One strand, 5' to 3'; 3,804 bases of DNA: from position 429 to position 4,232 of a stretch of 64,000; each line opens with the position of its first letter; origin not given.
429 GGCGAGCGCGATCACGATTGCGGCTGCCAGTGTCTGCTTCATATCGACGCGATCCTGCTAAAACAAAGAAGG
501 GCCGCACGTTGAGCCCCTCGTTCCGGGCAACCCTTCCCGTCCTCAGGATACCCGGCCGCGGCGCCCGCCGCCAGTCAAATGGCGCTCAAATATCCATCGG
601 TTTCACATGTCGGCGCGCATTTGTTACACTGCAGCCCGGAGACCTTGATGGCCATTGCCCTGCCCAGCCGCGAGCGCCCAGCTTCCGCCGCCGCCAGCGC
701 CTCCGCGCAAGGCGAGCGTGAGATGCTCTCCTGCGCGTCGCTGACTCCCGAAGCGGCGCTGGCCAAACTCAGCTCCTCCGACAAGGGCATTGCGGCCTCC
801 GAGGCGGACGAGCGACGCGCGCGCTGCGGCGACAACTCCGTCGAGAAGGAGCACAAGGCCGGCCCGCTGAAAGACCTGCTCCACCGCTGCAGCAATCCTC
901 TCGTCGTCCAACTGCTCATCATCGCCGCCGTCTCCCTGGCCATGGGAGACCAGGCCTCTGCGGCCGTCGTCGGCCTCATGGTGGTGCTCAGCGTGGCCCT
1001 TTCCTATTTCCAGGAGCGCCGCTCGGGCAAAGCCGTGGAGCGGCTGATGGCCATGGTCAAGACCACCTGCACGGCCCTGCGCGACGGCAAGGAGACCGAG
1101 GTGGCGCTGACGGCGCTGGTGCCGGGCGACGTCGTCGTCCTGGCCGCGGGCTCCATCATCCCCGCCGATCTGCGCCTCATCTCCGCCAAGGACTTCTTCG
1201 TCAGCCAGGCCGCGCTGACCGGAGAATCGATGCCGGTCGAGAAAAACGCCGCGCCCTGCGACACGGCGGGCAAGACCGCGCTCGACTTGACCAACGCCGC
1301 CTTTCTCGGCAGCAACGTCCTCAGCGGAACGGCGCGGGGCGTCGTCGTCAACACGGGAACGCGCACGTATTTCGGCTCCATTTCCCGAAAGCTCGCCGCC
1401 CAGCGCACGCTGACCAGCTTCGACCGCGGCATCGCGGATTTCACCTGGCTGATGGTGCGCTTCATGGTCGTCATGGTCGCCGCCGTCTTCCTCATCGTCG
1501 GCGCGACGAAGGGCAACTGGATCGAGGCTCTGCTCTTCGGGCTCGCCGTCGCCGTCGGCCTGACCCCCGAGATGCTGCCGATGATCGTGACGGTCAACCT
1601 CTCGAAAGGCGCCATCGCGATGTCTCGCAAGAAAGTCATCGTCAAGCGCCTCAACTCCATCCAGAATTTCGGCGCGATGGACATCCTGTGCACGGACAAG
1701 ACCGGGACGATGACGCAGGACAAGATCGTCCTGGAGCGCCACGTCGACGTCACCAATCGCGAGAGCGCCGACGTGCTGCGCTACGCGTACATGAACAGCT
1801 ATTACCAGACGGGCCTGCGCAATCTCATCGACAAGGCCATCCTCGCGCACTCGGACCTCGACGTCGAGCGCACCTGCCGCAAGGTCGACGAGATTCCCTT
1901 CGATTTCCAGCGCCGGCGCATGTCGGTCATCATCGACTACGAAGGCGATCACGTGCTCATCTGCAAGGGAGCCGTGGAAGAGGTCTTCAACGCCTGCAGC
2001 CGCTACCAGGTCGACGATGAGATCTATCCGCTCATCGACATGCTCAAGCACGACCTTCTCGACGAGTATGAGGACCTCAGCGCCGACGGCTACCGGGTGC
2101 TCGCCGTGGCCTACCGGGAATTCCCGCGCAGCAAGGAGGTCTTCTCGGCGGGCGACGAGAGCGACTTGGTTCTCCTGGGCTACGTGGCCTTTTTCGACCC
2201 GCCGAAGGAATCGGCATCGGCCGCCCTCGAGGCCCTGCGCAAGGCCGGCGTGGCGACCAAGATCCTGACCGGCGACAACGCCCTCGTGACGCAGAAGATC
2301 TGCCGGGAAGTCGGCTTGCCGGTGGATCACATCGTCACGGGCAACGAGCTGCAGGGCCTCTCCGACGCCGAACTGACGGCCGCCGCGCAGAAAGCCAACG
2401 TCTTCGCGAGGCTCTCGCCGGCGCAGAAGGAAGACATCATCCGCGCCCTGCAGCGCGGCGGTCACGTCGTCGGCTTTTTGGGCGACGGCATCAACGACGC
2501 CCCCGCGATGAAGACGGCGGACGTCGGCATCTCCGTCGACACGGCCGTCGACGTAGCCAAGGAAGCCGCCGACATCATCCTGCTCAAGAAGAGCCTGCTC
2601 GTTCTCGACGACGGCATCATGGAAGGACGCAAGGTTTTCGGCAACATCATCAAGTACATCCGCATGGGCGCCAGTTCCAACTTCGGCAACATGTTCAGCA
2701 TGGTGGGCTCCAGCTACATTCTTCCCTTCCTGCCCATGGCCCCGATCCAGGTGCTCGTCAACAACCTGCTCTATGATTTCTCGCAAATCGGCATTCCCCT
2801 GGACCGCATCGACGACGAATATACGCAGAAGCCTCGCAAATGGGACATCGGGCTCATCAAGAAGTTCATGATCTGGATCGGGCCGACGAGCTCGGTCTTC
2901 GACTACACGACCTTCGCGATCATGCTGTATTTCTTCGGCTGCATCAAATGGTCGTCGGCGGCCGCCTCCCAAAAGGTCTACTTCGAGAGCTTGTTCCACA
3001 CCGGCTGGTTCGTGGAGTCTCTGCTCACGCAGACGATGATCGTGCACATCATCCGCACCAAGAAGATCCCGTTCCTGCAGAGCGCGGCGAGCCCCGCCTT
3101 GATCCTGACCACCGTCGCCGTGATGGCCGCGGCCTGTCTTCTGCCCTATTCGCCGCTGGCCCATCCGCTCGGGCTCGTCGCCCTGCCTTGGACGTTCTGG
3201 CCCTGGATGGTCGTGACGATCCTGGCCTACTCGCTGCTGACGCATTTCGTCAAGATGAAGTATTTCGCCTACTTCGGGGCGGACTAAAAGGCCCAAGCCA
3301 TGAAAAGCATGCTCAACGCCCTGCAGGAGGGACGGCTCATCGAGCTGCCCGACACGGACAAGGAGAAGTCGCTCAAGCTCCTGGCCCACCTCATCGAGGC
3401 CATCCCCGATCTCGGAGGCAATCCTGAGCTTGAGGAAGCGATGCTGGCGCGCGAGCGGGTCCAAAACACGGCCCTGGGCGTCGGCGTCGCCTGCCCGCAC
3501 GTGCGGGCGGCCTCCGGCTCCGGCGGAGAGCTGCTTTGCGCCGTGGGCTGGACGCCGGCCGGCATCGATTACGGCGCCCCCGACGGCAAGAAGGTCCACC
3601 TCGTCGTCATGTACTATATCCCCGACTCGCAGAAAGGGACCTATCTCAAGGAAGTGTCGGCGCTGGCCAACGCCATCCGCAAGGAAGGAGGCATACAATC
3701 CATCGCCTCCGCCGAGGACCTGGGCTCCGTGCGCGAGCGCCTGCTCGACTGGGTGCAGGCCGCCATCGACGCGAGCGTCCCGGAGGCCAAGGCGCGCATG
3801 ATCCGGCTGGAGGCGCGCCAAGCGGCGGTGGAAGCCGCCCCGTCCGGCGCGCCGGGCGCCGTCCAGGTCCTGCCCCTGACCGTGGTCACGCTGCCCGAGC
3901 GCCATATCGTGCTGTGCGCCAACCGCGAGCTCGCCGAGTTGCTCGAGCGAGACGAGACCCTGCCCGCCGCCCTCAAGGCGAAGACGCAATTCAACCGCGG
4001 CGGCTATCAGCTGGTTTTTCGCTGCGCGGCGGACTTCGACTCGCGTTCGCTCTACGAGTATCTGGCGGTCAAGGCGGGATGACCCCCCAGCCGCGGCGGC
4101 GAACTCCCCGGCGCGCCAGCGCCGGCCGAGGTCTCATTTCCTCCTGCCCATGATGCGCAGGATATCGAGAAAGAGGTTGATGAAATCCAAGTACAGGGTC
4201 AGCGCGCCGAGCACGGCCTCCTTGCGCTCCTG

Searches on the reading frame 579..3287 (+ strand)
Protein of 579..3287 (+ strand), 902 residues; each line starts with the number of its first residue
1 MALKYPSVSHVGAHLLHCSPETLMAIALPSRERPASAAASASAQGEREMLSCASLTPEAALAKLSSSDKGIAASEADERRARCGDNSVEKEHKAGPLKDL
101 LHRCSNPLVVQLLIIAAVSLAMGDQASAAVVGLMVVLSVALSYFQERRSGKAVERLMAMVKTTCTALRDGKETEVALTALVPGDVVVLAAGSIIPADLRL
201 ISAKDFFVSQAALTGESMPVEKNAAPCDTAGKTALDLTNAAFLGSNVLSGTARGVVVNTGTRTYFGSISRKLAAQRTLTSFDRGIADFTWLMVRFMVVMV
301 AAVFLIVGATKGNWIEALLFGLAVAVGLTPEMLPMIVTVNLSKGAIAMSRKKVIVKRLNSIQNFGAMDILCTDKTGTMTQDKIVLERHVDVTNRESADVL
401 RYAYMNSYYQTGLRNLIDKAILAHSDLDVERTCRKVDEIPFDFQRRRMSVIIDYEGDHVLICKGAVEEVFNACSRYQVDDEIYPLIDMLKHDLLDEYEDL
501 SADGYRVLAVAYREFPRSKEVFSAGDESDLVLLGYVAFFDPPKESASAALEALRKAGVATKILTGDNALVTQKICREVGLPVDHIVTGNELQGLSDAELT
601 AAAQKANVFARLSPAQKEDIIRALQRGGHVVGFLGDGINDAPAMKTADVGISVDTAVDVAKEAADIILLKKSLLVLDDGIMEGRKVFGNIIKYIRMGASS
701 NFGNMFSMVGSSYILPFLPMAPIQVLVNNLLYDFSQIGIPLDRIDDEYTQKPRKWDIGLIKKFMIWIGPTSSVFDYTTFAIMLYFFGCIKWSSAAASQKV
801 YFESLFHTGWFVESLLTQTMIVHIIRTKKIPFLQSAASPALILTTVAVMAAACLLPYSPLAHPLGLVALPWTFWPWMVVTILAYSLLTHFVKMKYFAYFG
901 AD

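Call 34: search_protein_families(library=pfam, proteins=[window:579-3287:+], max_evalue=0.00001)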
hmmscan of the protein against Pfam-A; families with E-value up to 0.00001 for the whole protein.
window:579-3287:+ (902 aa): 5 families
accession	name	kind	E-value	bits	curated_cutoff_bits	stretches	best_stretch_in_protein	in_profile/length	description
PF00122.25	E1-E2_ATPase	-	8.8e-41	139.8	28.1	1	159-351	2-181/181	E1-E2 ATPase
PF00689.26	Cation_ATPase_C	-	2.8e-17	63.5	27.3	1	717-893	1-174/175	Cation transporting ATPase, C-terminus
PF00702.32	Hydrolase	-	1.6e-15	58.4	26.4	1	445-648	52-191/191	haloacid dehalogenase-like hydrolase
PF00690.31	Cation_ATPase_N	-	6.5e-12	45.4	20.4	1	54-119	3-69/69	Cation transporter/ATPase, N-terminus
PF13246.12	Cation_ATPase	-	4.7e-10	39.8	21.7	1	401-476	16-91/91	Cation transport ATPase (P-type)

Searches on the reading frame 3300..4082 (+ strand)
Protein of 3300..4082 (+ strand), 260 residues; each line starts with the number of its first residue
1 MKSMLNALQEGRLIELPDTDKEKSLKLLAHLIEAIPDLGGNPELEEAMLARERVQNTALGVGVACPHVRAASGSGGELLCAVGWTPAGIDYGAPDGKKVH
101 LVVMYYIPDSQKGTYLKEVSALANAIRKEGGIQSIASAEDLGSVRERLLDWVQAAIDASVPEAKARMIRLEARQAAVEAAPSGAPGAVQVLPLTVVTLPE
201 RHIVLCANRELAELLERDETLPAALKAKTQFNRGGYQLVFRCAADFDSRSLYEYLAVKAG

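Call 34: search_protein_families(library=pfam, proteins=[window:3300-4082:+], max_evalue=0.00001)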
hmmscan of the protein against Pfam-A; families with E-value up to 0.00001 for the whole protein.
window:3300-4082:+ (260 aa): 1 family
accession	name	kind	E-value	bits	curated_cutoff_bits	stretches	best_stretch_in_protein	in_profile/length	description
PF00359.27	PTS_EIIA_2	-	3.3e-17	63.2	27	1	20-148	16-141/144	Phosphoenolpyruvate-dependent sugar phosphotransferase system, EIIA 2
